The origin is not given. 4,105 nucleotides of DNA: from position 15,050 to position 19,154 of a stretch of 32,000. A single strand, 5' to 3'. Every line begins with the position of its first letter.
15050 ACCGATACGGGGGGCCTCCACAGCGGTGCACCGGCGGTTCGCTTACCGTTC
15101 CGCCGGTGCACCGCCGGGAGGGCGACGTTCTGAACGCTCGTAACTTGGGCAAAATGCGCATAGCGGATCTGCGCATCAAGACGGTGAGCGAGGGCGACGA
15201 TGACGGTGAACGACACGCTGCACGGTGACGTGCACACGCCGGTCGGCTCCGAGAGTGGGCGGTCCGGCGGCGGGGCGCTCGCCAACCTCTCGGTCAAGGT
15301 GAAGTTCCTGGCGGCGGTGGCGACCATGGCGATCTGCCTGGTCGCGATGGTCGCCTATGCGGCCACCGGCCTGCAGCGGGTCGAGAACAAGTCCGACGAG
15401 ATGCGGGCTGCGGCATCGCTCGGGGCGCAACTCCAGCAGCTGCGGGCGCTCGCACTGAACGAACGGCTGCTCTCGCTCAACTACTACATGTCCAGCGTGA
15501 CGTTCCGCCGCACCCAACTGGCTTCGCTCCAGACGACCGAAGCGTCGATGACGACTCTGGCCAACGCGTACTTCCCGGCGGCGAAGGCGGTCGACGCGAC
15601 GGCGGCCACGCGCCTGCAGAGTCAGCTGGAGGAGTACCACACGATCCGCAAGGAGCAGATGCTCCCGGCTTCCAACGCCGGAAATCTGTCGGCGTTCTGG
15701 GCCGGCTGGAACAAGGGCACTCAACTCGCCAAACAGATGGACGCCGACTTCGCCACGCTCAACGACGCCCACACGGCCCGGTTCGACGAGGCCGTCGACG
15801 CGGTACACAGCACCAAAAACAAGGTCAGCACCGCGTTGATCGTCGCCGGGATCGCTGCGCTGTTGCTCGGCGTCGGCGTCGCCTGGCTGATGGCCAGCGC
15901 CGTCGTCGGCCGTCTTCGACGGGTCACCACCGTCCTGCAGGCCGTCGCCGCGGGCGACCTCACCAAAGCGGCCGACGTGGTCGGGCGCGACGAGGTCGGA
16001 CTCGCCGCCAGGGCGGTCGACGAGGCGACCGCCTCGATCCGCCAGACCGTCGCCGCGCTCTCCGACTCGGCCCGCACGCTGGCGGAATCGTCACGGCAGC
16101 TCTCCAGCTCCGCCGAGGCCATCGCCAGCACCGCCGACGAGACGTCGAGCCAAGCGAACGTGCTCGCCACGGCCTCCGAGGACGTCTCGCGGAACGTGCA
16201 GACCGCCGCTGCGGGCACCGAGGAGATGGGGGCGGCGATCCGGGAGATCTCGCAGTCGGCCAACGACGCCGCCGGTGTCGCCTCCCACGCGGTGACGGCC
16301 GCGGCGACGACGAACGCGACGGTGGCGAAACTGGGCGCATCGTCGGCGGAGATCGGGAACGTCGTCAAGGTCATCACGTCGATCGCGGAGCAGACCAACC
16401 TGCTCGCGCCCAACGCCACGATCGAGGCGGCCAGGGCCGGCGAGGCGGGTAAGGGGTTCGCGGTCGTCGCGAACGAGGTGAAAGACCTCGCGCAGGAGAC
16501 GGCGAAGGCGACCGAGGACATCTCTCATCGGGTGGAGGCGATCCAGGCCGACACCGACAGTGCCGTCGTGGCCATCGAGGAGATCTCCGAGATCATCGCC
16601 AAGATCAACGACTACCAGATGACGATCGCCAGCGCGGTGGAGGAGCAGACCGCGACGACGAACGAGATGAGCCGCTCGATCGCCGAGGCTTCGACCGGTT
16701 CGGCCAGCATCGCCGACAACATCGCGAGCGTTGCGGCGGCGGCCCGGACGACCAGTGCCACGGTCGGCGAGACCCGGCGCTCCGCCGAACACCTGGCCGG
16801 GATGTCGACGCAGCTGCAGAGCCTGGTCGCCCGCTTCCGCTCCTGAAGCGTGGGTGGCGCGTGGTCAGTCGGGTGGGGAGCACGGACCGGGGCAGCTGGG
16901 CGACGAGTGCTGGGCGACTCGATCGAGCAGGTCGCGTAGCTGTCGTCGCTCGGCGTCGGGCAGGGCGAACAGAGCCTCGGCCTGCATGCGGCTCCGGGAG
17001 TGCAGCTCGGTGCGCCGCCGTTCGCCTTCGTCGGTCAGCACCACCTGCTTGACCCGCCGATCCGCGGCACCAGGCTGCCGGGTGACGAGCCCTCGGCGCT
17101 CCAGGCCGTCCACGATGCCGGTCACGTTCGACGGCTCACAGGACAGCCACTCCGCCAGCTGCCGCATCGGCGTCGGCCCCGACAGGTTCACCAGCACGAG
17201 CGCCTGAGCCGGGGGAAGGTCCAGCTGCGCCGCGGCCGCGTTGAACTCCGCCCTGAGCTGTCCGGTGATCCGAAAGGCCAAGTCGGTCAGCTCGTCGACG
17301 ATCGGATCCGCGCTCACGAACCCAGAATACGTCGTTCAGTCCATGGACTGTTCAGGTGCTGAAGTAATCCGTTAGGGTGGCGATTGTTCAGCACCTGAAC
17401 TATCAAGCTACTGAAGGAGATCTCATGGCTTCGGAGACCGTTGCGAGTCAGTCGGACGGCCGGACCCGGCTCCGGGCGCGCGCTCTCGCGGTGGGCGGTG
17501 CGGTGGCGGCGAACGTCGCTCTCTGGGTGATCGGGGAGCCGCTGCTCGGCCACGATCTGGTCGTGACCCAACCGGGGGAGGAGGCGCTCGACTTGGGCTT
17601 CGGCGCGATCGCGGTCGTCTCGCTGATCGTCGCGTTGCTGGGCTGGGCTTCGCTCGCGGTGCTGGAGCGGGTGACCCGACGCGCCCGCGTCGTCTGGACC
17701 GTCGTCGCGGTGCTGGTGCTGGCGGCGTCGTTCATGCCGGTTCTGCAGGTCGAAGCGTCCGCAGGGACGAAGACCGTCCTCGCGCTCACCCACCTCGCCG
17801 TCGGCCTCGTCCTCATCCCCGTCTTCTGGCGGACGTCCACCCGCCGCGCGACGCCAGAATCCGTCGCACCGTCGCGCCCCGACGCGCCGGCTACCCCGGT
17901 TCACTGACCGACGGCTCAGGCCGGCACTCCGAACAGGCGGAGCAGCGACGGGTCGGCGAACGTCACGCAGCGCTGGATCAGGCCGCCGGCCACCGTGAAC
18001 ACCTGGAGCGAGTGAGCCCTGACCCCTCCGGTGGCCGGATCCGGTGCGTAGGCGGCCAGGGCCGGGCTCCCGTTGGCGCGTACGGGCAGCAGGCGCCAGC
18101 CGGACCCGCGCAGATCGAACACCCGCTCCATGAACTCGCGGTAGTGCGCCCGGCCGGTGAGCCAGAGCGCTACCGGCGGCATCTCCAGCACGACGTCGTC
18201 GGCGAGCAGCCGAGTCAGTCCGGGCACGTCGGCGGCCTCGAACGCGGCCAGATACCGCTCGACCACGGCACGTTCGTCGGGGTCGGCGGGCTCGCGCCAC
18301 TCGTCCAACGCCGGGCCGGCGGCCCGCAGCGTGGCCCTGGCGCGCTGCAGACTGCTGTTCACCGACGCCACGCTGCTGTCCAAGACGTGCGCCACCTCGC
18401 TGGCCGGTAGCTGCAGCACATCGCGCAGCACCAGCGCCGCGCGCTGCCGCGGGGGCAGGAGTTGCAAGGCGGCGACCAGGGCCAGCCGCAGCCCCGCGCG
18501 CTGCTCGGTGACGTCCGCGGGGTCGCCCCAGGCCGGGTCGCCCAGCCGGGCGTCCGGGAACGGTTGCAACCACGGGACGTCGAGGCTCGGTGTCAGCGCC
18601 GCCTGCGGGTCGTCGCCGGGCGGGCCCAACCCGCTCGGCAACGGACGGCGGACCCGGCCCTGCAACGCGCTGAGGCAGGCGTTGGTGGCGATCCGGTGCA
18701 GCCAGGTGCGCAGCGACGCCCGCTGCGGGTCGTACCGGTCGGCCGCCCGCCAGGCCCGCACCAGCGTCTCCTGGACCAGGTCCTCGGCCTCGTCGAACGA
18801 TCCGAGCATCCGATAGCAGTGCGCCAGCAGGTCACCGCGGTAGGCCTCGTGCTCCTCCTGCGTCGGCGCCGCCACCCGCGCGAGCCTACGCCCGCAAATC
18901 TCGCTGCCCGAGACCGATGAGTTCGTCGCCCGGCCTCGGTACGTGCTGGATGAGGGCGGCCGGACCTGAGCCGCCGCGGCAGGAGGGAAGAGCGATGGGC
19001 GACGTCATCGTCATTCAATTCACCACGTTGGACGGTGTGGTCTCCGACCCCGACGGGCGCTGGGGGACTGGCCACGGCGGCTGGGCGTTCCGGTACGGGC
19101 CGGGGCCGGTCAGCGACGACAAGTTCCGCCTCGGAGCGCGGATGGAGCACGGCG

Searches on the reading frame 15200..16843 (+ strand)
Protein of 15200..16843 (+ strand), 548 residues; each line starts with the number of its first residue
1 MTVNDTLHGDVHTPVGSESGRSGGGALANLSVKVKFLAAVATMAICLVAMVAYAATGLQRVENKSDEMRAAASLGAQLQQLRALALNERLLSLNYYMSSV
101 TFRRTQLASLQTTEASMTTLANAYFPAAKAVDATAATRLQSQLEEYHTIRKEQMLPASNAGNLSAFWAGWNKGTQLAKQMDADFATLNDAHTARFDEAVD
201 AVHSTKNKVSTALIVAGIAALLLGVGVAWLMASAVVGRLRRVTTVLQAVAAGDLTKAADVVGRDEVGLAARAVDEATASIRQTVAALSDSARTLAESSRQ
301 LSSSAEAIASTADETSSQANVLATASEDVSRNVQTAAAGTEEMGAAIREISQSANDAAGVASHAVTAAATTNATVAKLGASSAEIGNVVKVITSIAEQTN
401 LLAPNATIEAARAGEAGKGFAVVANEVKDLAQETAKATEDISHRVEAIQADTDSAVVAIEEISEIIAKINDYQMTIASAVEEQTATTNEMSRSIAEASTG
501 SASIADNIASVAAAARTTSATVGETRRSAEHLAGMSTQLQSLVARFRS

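Call 26: search_protein_families(library=pfam, proteins=[window:15200-16843:+], max_evalue=0.001)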
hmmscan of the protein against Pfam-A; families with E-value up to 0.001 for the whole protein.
window:15200-16843:+ (548 aa): 3 families
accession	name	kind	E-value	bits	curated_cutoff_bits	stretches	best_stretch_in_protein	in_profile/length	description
PF00015.26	MCPsignal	-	1.7e-31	109.8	34.6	1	352-513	2-170/172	Methyl-accepting chemotaxis protein (MCP) signalling domain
PF00672.30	HAMP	-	1.6e-08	35.2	25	1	230-281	1-52/53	HAMP domain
PF12729.13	4HB_MCP_1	-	2.1e-05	24.6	27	1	29-185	1-160/181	Four helix bundle sensory module for signal transduction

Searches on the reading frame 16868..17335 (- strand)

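Call 84: search_protein_families(library=pfam, proteins=[window:16868-17335:-], max_evalue=0.001)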
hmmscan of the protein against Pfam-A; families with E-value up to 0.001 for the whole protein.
window:16868-17335:- (156 aa): 3 families
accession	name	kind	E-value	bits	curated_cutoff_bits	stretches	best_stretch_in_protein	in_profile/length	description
PF01047.28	MarR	-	3.8e-11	43.1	24.6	1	46-95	9-58/59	MarR family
PF12802.13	MarR_2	-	2.8e-08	34.2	27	1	39-94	2-60/61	MarR family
PF13463.12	HTH_27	-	4.2e-07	30.6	22.2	1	43-104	4-68/68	Winged helix DNA-binding domain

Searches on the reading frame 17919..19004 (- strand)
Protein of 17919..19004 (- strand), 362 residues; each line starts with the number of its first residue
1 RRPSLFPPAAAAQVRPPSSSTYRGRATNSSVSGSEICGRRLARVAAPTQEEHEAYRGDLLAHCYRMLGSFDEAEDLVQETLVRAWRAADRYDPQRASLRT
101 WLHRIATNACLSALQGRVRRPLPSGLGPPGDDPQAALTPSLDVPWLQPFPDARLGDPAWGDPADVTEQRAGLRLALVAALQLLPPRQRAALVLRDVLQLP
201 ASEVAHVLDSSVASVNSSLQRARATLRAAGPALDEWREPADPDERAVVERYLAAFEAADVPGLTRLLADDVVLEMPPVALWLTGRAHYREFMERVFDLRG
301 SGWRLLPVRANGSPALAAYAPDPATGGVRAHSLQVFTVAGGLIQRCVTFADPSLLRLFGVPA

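Call 84: search_protein_families(library=pfam, proteins=[window:17919-19004:-], max_evalue=0.001)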
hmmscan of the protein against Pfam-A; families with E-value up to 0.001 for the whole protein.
window:17919-19004:- (362 aa): 5 families
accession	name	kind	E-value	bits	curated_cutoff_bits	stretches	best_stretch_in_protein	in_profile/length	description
PF04542.20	Sigma70_r2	-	6.1e-22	77.6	24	1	53-118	3-69/71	Sigma-70 region 2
PF08281.18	Sigma70_r4_2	-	2.8e-13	49.7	25.7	1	174-226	2-54/54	Sigma-70, region 4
PF12680.13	SnoaL_2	-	3.3e-13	50.6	27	1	248-345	1-101/102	SnoaL-like domain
PF04545.22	Sigma70_r4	-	4.7e-06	26.4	24.1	1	179-227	1-49/50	Sigma-70, region 4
PF13474.12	SnoaL_3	-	8.3e-05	23.4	22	1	245-307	2-63/121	SnoaL-like domain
